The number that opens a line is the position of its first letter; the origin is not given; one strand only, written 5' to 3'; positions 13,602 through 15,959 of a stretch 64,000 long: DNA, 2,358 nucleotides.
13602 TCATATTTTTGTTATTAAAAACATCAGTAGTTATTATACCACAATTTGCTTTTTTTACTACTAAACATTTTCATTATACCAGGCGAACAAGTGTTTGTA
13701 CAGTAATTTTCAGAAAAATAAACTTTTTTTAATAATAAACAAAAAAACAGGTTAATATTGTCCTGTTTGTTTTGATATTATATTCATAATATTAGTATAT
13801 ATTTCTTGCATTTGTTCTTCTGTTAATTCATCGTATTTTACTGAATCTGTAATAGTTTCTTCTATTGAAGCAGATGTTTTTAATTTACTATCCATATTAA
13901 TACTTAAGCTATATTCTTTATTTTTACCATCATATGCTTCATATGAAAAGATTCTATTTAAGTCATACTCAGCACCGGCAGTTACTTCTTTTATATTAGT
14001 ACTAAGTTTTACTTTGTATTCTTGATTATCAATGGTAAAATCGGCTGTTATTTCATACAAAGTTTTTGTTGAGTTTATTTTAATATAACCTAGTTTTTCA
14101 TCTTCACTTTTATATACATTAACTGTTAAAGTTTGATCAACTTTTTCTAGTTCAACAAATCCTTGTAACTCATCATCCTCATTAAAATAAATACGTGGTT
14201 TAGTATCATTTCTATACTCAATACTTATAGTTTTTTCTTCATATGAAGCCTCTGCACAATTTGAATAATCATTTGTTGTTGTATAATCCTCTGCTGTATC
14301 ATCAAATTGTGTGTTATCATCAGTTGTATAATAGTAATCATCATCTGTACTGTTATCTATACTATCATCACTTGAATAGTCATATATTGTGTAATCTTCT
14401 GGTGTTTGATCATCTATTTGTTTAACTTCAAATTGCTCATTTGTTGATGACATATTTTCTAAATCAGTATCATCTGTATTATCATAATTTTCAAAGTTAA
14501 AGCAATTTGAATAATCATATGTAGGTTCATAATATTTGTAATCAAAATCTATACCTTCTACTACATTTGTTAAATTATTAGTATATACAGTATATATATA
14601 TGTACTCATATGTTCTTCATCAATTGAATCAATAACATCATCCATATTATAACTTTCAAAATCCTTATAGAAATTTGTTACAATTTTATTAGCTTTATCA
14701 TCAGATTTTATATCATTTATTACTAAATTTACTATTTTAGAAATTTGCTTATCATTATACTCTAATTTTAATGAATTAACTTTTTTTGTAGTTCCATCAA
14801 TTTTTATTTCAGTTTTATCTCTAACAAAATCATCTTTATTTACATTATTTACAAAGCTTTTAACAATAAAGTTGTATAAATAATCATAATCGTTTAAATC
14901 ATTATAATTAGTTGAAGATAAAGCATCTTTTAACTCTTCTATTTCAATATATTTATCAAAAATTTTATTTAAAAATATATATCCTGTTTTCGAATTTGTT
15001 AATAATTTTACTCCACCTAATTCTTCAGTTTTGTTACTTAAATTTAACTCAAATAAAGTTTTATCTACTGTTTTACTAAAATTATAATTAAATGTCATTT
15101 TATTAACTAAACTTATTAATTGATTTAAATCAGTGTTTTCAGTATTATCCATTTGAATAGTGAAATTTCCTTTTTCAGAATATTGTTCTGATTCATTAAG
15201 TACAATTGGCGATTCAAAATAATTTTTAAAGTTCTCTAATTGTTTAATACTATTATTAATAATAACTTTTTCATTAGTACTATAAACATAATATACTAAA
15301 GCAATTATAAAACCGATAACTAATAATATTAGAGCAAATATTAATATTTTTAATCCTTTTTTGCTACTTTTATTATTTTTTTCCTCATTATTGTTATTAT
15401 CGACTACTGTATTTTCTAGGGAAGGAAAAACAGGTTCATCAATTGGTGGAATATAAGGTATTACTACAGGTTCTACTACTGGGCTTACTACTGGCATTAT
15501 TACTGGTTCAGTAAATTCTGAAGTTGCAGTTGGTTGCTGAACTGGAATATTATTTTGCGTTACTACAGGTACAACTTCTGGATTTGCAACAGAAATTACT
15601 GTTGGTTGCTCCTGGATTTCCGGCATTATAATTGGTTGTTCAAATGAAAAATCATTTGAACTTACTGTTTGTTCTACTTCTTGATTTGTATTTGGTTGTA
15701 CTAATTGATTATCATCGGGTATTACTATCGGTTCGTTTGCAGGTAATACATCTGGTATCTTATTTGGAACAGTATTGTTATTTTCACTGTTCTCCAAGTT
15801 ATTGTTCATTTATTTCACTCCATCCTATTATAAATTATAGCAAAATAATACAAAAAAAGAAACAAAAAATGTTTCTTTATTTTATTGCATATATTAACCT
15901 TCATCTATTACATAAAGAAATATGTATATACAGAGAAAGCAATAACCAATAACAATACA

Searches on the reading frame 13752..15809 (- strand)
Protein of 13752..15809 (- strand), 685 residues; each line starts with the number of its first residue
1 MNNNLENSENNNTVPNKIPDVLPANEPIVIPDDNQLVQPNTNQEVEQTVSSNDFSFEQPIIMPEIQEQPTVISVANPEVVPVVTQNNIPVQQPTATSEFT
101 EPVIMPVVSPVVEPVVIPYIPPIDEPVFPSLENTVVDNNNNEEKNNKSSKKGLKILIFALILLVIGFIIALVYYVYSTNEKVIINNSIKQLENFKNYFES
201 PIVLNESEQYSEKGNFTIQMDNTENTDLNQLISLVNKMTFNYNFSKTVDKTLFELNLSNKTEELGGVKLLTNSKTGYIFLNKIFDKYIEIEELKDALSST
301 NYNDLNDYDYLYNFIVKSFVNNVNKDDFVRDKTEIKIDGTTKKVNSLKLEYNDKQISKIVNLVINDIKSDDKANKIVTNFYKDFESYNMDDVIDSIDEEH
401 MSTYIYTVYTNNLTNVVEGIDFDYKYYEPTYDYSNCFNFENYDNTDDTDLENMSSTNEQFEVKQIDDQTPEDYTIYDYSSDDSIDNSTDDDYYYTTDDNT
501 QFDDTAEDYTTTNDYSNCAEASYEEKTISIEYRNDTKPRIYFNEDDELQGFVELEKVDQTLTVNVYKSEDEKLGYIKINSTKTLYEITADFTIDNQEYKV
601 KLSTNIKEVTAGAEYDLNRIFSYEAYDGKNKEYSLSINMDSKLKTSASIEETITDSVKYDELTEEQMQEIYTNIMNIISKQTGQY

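Call 40: search_protein_families(library=pfam, proteins=[window:13752-15809:-], max_evalue=0.001)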
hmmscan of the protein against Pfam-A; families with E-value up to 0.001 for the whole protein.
window:13752-15809:- (685 aa): 1 family
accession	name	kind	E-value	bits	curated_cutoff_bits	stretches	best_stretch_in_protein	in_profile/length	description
PF24838.2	8xMP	-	0.00077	19.7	30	0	154-235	47-122/136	Octameric membrane protein family (8xMP)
